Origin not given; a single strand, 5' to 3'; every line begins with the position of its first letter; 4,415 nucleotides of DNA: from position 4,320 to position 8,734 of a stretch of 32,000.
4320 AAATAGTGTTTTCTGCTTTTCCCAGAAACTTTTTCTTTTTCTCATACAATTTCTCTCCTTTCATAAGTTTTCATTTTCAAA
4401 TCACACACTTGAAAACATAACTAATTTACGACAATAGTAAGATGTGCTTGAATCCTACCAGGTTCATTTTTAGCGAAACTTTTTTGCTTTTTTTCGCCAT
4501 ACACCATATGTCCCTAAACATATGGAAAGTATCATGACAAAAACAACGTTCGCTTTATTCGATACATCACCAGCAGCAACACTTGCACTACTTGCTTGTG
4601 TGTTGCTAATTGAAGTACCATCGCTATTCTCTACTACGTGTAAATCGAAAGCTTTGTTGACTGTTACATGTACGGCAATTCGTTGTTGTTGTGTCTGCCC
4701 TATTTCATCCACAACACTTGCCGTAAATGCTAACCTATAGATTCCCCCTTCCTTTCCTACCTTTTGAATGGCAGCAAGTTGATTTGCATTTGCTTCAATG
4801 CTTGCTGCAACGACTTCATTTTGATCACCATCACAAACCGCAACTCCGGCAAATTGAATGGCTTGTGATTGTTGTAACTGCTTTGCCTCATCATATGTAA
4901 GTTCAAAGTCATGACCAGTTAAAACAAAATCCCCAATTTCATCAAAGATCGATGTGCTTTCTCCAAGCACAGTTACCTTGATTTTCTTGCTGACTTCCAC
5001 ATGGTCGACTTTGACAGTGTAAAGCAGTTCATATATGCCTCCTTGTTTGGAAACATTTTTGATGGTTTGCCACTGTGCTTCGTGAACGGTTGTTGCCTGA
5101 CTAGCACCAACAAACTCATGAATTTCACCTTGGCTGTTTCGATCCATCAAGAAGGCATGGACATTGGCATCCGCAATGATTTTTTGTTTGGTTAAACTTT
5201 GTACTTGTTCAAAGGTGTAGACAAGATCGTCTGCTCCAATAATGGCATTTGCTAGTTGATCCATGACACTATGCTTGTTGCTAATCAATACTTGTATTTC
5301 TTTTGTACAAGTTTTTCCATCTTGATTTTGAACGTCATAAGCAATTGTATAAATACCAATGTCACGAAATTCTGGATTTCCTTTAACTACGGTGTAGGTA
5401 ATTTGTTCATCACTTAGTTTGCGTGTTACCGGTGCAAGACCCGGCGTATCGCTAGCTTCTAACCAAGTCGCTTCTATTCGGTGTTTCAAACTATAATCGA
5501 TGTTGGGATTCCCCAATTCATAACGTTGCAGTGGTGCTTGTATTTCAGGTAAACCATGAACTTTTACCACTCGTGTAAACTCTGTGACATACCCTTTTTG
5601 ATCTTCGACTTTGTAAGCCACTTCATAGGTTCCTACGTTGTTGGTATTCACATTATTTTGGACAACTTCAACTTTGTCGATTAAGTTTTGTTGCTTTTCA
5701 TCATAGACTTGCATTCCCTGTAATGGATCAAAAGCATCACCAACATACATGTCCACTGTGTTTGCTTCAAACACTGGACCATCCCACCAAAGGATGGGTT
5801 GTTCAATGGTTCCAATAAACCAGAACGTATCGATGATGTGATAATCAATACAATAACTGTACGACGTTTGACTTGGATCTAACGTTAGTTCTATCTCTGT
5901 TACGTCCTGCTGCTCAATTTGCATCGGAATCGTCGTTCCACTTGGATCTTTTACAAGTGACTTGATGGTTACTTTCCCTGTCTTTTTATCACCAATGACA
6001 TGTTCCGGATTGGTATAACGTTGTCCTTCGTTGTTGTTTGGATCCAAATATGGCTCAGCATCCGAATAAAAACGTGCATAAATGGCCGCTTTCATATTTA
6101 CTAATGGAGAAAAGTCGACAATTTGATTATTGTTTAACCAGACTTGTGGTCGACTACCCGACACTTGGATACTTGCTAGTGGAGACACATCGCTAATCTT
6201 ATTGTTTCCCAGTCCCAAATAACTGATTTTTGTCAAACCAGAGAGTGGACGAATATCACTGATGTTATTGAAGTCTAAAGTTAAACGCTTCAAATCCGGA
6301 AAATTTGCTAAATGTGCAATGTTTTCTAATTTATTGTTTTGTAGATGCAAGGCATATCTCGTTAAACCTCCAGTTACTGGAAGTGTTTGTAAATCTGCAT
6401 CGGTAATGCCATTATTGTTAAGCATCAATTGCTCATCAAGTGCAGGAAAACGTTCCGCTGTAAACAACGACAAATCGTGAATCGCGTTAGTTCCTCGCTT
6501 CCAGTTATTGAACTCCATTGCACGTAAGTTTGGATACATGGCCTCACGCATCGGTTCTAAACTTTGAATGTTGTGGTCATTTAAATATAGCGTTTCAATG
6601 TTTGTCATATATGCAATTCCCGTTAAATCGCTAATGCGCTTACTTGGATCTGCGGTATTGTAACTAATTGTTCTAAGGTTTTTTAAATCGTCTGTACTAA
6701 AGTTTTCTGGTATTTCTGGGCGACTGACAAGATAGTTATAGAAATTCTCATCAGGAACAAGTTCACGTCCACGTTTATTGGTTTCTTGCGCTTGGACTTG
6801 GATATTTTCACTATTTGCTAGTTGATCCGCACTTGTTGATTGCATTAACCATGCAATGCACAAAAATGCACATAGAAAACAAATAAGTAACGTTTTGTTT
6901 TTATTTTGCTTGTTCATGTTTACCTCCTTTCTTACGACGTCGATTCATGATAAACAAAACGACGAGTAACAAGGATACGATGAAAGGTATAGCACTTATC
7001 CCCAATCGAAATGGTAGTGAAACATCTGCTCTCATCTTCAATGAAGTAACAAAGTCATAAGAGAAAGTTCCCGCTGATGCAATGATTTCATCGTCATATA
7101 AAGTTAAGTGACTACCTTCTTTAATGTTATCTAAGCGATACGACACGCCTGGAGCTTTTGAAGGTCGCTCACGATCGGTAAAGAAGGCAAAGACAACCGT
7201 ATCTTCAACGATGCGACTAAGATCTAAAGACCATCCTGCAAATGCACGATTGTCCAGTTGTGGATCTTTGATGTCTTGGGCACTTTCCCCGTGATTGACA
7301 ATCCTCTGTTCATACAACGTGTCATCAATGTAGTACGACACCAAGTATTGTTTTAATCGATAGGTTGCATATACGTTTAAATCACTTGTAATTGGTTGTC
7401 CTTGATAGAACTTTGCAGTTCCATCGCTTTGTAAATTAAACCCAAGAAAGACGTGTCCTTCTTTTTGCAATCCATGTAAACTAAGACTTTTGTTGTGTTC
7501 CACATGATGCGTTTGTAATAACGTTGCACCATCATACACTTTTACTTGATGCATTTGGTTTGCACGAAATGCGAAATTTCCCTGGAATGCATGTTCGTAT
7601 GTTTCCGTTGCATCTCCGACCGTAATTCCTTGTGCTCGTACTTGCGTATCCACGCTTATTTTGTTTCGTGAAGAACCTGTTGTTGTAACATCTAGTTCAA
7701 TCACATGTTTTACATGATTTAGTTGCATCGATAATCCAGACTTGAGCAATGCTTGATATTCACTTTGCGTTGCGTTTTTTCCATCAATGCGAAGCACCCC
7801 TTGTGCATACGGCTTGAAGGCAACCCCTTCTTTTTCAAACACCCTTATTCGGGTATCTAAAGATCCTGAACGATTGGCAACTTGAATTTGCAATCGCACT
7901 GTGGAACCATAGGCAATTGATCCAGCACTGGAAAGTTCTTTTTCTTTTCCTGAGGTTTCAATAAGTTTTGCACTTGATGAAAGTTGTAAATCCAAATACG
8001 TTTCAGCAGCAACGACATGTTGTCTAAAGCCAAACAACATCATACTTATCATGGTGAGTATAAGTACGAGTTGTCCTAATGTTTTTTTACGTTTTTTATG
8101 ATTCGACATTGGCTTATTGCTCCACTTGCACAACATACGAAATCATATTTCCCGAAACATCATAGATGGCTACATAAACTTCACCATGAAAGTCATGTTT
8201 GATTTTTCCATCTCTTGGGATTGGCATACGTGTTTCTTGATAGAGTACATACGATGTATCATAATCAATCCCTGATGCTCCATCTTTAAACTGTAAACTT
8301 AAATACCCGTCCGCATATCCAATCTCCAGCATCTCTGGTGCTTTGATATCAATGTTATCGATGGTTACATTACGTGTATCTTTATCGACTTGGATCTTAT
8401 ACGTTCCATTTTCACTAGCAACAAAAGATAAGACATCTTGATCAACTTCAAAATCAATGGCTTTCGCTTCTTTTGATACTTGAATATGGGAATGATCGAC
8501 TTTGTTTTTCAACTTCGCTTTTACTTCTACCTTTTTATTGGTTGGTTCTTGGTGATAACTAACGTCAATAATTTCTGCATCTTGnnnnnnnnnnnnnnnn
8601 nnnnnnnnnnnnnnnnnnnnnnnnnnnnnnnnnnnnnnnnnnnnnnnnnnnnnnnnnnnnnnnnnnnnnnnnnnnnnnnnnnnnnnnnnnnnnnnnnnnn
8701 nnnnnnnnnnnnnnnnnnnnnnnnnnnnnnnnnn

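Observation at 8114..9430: Single-chain sigma factor tethered to the membrane with its own extracytoplasmic domain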

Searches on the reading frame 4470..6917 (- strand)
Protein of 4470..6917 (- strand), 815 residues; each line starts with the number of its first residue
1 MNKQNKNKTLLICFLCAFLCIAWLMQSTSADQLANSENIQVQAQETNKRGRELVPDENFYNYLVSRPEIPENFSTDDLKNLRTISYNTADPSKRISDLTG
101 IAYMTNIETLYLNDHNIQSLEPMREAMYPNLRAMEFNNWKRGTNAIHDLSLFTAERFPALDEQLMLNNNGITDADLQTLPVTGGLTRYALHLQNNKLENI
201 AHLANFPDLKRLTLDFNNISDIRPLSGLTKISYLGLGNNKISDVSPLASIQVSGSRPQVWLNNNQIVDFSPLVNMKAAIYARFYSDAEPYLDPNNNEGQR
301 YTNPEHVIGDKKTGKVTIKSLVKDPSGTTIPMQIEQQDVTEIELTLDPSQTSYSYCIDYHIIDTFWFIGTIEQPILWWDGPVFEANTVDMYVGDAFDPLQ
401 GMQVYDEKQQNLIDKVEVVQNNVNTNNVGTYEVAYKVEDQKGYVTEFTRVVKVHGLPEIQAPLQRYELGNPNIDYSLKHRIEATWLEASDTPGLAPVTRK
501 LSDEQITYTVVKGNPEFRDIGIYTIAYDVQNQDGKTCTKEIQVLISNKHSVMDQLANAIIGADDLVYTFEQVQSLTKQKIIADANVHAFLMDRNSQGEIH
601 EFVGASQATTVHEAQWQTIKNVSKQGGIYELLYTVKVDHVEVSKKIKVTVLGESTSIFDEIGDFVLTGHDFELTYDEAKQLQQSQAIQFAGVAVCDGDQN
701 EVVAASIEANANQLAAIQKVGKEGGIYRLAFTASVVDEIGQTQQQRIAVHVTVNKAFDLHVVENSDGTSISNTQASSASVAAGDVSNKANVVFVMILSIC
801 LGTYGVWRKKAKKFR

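Call 3: search_protein_families(library=pfam, proteins=[window:4470-6917:-], max_evalue=0.1)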
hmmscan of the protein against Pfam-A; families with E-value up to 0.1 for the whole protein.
window:4470-6917:- (815 aa): 8 families
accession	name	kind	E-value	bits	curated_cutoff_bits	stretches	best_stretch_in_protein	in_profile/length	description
PF12799.13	LRR_4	-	1.2e-14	54.4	27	2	209-248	3-43/44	Leucine Rich repeats (2 copies)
PF16403.11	Bact_surface_Ig-like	-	1.9e-13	50.7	27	2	386-453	7-71/71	Bacterial surface protein, Ig-like domain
PF13855.12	LRR_8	-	5.6e-05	23.3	27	1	189-241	5-61/61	Leucine rich repeat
PF23952.1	LRR_EndoS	-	0.002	18.8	27.9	0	185-256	21-93/116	Endo-beta-N-acetylglucosaminidase EndoS LRR domain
PF14580.12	LRR_9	-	0.0021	18.1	30.5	0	93-138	52-97/175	Leucine-rich repeat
PF04234.18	CopC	-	0.0088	17.5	23.3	0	398-440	32-79/92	CopC domain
PF23211.1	LRR_LRWD1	-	0.035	14.2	28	1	168-221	46-100/190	Leucine-rich repeat and WD repeat-containing protein 1, LRR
PF02700.19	PurS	-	0.05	14.2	22.2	0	315-343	5-33/77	Phosphoribosylformylglycinamidine (FGAM) synthase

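Call 4: search_protein_families(library=ncbifam, proteins=[window:4470-6917:-], max_evalue=0.1)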
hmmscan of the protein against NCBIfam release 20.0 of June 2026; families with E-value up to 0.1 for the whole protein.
window:4470-6917:- (815 aa): 5 families
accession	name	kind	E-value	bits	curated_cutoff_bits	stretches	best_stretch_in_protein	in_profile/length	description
NF033189.1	internalin_A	exception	1.6e-18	66.4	1600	1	76-284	157-346/799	class 1 internalin InlA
NF033188.1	internalin_H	exception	3.2e-15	55.8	1050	1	95-276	88-252/548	InlH/InlC2 family class 1 internalin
NF033190.2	inl_like_NEAT_1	exception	6.9e-12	44.5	1275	1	45-275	190-393/754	NEAT domain-containing leucine-rich repeat protein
NF047464.1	FibnectbindLIC11051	equivalog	1.3e-06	27.2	1000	1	69-270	435-620/685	LIC_11051 family fibronectin-binding protein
NF050097.1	BiurAmidohydBiuH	equivalog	0.084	12.3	370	0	563-630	140-209/221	biuret amidohydrolase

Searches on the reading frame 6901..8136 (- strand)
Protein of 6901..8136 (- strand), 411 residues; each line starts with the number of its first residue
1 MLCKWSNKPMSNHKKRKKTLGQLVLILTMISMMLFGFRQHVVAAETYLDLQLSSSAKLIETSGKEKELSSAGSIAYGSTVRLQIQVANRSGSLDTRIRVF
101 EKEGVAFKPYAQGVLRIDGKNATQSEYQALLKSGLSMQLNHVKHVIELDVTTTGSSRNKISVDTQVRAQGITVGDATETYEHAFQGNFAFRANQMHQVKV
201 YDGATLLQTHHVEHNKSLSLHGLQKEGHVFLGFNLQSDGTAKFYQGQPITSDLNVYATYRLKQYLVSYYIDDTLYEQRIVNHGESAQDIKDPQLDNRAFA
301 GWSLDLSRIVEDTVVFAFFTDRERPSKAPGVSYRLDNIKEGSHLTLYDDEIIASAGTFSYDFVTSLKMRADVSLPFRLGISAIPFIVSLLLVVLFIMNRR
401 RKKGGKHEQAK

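Call 3: search_protein_families(library=pfam, proteins=[window:6901-8136:-], max_evalue=0.1)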
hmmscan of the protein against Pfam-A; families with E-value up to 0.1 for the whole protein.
window:6901-8136:- (411 aa): 3 families
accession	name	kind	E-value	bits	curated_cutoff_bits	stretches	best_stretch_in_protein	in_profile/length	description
PF09479.16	Flg_new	-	2e-08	34.7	27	1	203-257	9-64/65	Listeria-Bacteroides repeat domain (List_Bact_rpt)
PF10322.15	7TM_GPCR_Sru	-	0.065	13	26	0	3-59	219-279/305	Serpentine type 7TM GPCR chemoreceptor Sru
PF17410.7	Stevor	-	0.071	13.1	25.4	0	375-410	233-270/275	Subtelomeric Variable Open Reading frame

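Call 4: search_protein_families(library=ncbifam, proteins=[window:6901-8136:-], max_evalue=0.1)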
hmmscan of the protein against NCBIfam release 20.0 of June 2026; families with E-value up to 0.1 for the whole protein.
window:6901-8136:- (411 aa): 0 families

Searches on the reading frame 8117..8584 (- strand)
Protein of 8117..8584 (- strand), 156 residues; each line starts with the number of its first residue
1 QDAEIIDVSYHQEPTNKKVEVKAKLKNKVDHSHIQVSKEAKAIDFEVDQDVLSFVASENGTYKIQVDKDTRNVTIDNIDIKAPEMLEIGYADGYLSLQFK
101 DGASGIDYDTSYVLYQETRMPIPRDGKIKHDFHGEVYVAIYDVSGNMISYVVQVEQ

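Call 17: find_homologous_proteins(query=A2, max_evalue=0.001)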
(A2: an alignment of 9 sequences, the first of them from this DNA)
Query A2 (9 sequences): 1004 candidates shared short words with the query, none scored E <= 0.001.

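Call 18: search_solved_structures(query=A2, max_evalue=10, show_alignments=2)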
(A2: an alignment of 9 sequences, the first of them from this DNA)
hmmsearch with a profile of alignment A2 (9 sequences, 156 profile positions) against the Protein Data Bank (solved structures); distinct sequences matched with E-value up to 10: 3.
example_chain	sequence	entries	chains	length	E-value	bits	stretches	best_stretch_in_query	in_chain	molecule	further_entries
4p99_A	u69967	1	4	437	0.001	22.2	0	39-68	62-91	MpAFP_RII tetra-tandemer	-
6gvs_A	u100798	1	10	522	1.3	12.1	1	31-67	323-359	Aldehyde dehydrogenase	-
7y1b_A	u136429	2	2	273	1.6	11.8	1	49-81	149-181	Isoform 2 of Basigin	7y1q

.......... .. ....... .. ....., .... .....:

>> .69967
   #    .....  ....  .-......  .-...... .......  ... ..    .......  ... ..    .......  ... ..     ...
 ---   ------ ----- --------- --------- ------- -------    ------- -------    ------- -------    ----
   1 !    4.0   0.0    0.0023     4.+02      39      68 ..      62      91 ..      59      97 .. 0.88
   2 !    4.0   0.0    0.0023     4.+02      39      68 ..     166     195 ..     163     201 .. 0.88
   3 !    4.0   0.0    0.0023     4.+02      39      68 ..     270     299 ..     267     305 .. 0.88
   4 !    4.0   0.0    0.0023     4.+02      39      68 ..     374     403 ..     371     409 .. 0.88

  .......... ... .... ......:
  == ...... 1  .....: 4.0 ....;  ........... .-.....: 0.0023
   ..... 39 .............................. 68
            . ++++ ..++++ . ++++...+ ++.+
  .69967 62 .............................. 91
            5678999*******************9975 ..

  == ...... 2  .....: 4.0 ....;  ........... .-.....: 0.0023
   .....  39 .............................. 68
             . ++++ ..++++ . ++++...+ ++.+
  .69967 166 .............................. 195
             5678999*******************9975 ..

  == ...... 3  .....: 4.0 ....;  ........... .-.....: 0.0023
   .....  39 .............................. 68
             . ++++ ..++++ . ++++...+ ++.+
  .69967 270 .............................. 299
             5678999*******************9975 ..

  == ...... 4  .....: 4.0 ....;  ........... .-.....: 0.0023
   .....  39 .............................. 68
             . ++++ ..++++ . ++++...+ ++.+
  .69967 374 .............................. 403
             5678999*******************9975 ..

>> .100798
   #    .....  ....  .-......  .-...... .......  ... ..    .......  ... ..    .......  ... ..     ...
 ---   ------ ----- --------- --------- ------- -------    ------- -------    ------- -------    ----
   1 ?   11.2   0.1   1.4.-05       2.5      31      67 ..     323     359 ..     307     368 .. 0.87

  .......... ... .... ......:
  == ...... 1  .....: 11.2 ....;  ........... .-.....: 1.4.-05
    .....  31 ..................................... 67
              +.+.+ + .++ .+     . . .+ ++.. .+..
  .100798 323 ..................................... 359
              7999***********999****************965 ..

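Call 34: predict_structure(alignment_id=A2)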
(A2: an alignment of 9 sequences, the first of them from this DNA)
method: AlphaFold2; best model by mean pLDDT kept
length: 156 residues; sequences in the alignment: 9
mean_pLDDT: 94.1   pTM: 0.75
mean pLDDT of the five models: 94.1, 93.8, 93.7, 93.5, 93.0
residues with pLDDT >= 90: 148; 70-90: 6; 50-70: 2; < 50: 0
segments of 3 or more residues with pLDDT < 50: none
pLDDT, mean of each block of 10 residues (from residue 1): 89 94 95 95 96 97 96 95 93 94 90 97 96 96 95 85
secondary structure, 60 per line:
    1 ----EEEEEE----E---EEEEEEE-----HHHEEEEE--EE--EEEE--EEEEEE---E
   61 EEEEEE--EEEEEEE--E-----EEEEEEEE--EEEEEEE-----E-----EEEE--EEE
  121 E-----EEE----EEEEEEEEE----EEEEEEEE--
elements in order: E5-10 E19-25 E34-38 E45-48 E51-56 E60-66 E69-75 E84-91 E94-100 E112-115 E118-121 E127-129 E134-142 E147-154

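Call 39: fold_search(model_id=the predicted structure, library=pdb)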
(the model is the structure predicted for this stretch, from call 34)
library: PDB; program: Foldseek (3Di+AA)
matches with E <= 10: 1499; with E <= 0.001: 3
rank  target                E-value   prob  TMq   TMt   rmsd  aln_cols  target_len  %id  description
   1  7y9a_A                1.2e-04  1.00  0.39  0.34   7.3       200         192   12  Crystal structure of sDscam Ig1-2 domains, isoform beta2v6 (released 2023-05-24)
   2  7y6o                  5.1e-04  1.00  0.40  0.25   9.3       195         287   12  Crystal structure of sDscam Ig1-3 domains, isoform alpha25 (released 2023-05-24)
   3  1o75_A                6.2e-04  1.00  0.33  0.16   9.5       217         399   12  Tp47, the 47-Kilodalton Lipoprotein of Treponema pallidum (released 2002-11-01)
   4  2y23                  1.0e-03  1.00  0.31  0.19  10.9       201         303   12  CRYSTAL STRUCTURE OF THE MYOMESIN DOMAINS MY9-MY11 (released 2011-12-21)
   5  8k7r_A                1.3e-03  1.00  0.35  0.32  15.0       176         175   11  Human Fc epsilon RI in complex with hIgE Fc (TMD disordered) (released 2024-12-04)
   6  2xy2                  1.5e-03  1.00  0.45  0.40   6.9       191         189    9  CRYSTAL STRUCTURE OF NCAM2 IG1-2 (released 2011-02-23)
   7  2v5y                  2.1e-03  1.00  0.52  0.19   6.4       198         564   12  Crystal structure of the receptor protein tyrosine phosphatase mu ectodomain (released 2007-09-11)
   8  1e07                  2.1e-03  1.00  0.49  0.17   6.0       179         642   11  Model of human carcinoembryonic antigen by homology modelling and curve-fitting to experimental solution scattering data (released 2000-07-04)
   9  2r15_A                2.2e-03  1.00  0.32  0.26  12.7       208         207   12  Crystal structure of the myomesin domains 12 and 13 (released 2008-01-29)
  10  8zjx_E                2.3e-03  1.00  0.43  0.28   8.1       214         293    8  Cryo-EM structure of the full length pAg-bound BTN2A1-BTN3A1-BTN3A2 in complex with Vgamma9-Vdelta2 TCR (MOP genotype) (released 2025-11-26)
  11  4k0v_A                2.5e-03  1.00  0.47  0.20   6.8       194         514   14  Structural basis for angiopoietin-1 mediated signaling initiation (released 2013-05-08)
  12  2dm7_MODEL_1_A        2.8e-03  1.00  0.43  0.59   8.5       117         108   10  Solution structure of the 14th Ig-like domain of human KIAA1556 protein (released 2006-10-20)
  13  3rbs                  3.0e-03  1.00  0.35  0.28  10.9       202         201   11  Crystal structure of the myomesin domains 10 and 11 (released 2012-03-07)
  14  9flw_A                3.1e-03  1.00  0.51  0.20   5.5       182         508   12  CryoEM structure of the fragment-6 (3571-4078) in the grappling hook protein A (GhpA) in the bacterium Aureispira sp.  (released 2024-10-16)
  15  1rhf_A                3.6e-03  0.99  0.32  0.30   8.0       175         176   12  Crystal Structure of human Tyro3-D1D2 (released 2004-03-23)
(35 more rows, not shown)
